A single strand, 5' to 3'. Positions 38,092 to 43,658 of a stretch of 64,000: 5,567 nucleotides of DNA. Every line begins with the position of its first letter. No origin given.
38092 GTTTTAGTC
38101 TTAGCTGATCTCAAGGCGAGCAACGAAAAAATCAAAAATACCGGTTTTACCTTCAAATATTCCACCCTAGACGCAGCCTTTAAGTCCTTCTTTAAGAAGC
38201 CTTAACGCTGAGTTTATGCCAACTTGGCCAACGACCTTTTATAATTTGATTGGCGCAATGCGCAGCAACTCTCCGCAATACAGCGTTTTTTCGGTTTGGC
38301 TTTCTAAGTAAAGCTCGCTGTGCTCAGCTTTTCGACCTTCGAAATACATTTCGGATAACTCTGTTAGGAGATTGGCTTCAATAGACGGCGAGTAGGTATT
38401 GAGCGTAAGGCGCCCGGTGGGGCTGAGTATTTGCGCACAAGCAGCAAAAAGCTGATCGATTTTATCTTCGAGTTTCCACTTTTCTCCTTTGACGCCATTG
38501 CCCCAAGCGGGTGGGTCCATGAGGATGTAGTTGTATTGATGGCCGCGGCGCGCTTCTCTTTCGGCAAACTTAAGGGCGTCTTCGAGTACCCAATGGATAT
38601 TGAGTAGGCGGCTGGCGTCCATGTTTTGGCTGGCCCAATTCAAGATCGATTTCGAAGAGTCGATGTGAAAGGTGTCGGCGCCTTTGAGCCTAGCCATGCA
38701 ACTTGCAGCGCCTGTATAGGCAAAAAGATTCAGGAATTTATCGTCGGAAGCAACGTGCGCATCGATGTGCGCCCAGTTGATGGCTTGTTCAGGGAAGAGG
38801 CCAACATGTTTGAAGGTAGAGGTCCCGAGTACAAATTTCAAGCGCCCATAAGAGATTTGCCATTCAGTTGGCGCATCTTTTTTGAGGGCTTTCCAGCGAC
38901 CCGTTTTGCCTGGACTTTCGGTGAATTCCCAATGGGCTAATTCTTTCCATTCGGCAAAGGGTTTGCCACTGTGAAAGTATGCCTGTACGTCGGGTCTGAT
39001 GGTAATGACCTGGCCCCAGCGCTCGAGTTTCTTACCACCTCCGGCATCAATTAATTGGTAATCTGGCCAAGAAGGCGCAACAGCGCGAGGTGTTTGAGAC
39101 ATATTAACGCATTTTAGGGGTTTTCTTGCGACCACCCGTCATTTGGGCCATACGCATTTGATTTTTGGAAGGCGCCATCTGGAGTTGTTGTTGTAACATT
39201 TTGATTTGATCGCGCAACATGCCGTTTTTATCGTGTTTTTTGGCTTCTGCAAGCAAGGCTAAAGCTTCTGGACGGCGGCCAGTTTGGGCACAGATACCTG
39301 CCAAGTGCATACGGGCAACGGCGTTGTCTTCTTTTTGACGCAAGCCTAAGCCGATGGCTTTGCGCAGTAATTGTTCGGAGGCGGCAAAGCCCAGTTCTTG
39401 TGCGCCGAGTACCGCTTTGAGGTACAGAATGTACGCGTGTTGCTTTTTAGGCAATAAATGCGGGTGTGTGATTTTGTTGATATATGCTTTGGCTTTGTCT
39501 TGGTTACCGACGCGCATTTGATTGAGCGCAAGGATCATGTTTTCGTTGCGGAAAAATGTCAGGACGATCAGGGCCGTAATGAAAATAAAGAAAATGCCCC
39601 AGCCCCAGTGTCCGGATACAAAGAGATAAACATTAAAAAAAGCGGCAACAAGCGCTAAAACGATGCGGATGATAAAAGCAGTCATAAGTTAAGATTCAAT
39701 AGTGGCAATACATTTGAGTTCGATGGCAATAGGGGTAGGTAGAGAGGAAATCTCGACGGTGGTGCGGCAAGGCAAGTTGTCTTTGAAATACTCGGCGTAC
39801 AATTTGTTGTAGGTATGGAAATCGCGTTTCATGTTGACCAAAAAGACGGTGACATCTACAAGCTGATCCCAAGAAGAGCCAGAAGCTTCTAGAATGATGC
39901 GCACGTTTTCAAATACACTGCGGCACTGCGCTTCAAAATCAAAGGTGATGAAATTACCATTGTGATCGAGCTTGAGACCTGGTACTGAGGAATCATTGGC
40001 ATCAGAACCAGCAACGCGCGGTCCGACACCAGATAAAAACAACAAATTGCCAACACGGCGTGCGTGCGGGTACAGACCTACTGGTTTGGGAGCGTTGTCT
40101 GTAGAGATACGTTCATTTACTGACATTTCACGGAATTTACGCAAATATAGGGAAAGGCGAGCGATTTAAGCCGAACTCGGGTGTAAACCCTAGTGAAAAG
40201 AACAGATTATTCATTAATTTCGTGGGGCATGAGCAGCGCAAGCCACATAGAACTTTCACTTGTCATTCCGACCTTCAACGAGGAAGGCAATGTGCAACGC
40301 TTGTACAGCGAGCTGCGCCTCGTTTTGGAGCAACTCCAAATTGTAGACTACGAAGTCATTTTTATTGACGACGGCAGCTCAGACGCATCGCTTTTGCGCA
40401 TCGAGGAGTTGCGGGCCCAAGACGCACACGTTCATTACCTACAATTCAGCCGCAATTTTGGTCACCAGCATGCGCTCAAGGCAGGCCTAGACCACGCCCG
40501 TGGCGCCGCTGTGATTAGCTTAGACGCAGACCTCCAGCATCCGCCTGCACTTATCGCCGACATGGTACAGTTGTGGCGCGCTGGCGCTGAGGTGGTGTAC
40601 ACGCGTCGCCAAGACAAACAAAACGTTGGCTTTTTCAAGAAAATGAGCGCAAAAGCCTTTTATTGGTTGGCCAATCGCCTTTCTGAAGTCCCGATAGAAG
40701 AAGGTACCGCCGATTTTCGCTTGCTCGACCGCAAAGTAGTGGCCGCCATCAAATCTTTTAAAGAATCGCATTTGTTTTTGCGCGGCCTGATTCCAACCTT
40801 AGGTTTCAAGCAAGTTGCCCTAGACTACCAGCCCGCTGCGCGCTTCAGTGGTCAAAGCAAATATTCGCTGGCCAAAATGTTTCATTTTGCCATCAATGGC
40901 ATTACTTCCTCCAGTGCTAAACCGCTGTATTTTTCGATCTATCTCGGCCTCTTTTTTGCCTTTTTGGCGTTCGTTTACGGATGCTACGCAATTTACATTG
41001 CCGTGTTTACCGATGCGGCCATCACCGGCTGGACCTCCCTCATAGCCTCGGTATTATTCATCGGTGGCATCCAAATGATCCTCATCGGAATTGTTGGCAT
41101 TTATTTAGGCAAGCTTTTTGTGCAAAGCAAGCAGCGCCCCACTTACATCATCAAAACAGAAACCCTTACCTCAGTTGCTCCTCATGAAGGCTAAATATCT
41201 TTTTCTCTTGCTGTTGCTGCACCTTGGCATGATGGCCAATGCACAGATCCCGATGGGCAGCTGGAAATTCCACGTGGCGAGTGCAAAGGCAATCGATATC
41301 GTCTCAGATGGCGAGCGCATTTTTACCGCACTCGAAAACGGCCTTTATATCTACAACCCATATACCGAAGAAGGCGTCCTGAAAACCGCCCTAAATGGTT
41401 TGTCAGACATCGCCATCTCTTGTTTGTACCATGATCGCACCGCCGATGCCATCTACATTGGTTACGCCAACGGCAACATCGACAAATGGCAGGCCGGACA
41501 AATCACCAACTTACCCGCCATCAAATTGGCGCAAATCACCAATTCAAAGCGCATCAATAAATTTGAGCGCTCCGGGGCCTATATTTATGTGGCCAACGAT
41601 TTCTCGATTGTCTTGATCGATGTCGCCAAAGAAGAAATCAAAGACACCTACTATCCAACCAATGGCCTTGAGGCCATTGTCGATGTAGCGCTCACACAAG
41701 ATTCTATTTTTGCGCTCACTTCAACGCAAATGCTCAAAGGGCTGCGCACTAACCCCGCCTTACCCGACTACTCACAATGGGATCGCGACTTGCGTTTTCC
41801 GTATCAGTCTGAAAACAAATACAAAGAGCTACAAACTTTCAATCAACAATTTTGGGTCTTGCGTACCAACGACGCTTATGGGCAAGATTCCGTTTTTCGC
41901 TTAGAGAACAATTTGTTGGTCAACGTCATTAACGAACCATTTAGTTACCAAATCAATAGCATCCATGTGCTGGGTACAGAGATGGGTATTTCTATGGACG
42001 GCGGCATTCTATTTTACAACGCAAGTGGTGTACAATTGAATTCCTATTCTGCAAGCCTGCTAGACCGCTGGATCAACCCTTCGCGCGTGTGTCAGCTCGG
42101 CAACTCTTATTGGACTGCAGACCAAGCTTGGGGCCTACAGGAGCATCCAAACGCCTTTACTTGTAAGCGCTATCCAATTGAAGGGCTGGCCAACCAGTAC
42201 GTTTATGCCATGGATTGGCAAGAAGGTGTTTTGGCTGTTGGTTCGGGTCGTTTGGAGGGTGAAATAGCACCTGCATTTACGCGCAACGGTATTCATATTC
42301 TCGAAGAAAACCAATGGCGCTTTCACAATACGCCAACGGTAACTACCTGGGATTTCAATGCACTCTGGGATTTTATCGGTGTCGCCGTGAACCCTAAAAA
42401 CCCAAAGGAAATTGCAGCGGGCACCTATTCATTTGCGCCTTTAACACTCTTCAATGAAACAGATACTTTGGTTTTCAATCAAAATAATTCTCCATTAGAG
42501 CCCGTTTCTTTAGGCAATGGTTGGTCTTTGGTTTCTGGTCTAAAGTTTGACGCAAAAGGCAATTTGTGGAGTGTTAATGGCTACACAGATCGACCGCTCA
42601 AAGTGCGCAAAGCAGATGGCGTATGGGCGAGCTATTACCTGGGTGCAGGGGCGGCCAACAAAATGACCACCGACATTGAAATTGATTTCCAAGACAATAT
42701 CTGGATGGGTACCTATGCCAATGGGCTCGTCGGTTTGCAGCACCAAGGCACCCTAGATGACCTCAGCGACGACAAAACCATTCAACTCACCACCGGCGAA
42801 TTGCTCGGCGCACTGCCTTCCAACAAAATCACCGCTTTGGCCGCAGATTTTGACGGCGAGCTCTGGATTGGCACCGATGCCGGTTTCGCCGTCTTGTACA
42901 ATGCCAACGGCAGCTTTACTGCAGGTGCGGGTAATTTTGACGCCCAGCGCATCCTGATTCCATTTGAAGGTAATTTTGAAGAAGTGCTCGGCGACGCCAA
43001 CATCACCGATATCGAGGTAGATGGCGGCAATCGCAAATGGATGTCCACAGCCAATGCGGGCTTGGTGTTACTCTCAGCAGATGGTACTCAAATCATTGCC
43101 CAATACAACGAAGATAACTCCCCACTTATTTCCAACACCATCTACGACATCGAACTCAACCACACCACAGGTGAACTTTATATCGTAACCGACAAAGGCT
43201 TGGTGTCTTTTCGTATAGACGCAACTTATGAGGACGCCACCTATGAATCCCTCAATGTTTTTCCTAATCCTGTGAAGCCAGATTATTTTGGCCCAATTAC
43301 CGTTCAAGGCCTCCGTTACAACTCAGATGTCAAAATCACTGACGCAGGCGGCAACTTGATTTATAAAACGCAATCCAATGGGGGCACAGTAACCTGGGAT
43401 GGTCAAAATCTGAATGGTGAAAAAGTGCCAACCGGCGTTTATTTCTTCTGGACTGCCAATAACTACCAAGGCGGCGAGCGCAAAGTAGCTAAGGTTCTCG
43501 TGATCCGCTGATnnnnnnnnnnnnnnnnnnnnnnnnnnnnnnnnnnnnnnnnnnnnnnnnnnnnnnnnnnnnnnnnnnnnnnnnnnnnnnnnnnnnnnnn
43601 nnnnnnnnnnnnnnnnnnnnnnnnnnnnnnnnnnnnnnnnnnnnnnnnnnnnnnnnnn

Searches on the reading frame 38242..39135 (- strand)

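Call 43: search_protein_families(library=pfam, proteins=[window:38242-39135:-], max_evalue=0.001)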
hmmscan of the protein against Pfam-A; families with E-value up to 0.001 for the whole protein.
window:38242-39135:- (298 aa): 2 families
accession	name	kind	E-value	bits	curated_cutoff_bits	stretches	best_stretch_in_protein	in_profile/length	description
PF10672.15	Methyltrans_SAM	-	1.6e-08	34.6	27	1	87-259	81-250/286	S-adenosylmethionine-dependent methyltransferase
PF03602.21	Cons_hypoth95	-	5.9e-06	26.5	24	1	129-209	40-122/182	Conserved hypothetical protein 95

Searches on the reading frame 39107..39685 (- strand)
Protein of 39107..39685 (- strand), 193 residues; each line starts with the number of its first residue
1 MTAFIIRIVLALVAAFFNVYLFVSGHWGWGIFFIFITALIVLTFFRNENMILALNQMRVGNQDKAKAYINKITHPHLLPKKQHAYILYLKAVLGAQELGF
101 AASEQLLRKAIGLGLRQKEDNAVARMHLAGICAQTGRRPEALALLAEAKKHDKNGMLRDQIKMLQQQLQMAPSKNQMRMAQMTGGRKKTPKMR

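Call 60: search_protein_families(library=pfam, proteins=[window:39107-39685:-], max_evalue=0.001)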
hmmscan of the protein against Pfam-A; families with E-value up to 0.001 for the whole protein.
window:39107-39685:- (193 aa): 1 family
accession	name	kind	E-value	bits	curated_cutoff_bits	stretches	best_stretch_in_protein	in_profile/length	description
PF14559.12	TPR_19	-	0.00011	22.9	25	1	105-168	12-68/68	Tetratricopeptide repeat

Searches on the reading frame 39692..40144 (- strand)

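Call 60: search_protein_families(library=pfam, proteins=[window:39692-40144:-], max_evalue=0.001)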
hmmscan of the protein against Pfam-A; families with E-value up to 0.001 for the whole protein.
window:39692-40144:- (151 aa): 1 family
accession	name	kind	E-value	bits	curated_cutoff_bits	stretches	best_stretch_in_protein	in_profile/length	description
PF01042.26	Ribonuc_L-PSP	-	4.1e-25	88.6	27.3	1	16-148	2-120/121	Endoribonuclease L-PSP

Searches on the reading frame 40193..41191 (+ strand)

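Call 60: search_protein_families(library=pfam, proteins=[window:40193-41191:+], max_evalue=0.001)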
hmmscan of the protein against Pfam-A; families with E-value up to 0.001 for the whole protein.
window:40193-41191:+ (333 aa): 2 families
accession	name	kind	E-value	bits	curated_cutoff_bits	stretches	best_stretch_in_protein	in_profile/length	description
PF00535.33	Glycos_transf_2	-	1.2e-27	97.4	23.3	1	22-182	1-163/168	Glycosyl transferase family 2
PF10111.15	Glyco_tranf_2_2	-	7.9e-06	26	27.3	1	22-125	1-103/276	Glycosyltransferase like family 2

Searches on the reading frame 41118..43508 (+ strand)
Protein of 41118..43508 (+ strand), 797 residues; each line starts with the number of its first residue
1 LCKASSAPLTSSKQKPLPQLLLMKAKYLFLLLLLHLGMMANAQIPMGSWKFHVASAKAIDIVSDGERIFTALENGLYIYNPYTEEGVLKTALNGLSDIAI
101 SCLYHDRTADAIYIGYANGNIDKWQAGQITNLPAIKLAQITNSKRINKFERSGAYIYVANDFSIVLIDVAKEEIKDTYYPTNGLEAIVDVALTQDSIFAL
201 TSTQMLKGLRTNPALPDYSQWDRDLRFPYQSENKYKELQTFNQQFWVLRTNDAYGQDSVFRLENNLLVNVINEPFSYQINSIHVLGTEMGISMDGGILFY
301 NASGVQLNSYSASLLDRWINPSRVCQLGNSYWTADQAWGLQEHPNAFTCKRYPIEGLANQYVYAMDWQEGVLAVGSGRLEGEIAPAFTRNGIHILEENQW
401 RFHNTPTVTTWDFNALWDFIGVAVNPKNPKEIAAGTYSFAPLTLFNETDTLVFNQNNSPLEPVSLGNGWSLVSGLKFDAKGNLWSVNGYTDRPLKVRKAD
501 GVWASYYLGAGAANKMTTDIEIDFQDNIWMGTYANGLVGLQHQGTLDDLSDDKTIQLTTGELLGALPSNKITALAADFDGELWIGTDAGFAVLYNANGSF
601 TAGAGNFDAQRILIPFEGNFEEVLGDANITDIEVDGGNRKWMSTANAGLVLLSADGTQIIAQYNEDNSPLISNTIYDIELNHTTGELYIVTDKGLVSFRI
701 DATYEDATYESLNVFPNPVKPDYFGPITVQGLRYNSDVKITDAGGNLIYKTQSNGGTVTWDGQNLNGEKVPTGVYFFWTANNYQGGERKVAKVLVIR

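Call 60: search_protein_families(library=pfam, proteins=[window:41118-43508:+], max_evalue=0.001)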
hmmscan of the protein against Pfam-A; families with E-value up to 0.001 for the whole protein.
window:41118-43508:+ (797 aa): 4 families
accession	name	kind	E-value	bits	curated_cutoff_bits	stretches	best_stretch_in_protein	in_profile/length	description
PF21544.3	PorZ_N_b_propeller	-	1.5e-27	97.2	27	1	68-221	1-153/154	TSS9, PorZ, N-terminal beta-propeller domain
PF07494.17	Reg_prop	-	2.8e-07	30.4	20.4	1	566-587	2-23/24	Two component regulator propeller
PF13585.12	CHU_C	-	3e-07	30.9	27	1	734-783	27-74/86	CHU_C Type IX secretion signal domain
PF13860.13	FlgD_ig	-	8.5e-05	22.9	27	1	737-777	26-71/79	FlgD Ig-like domain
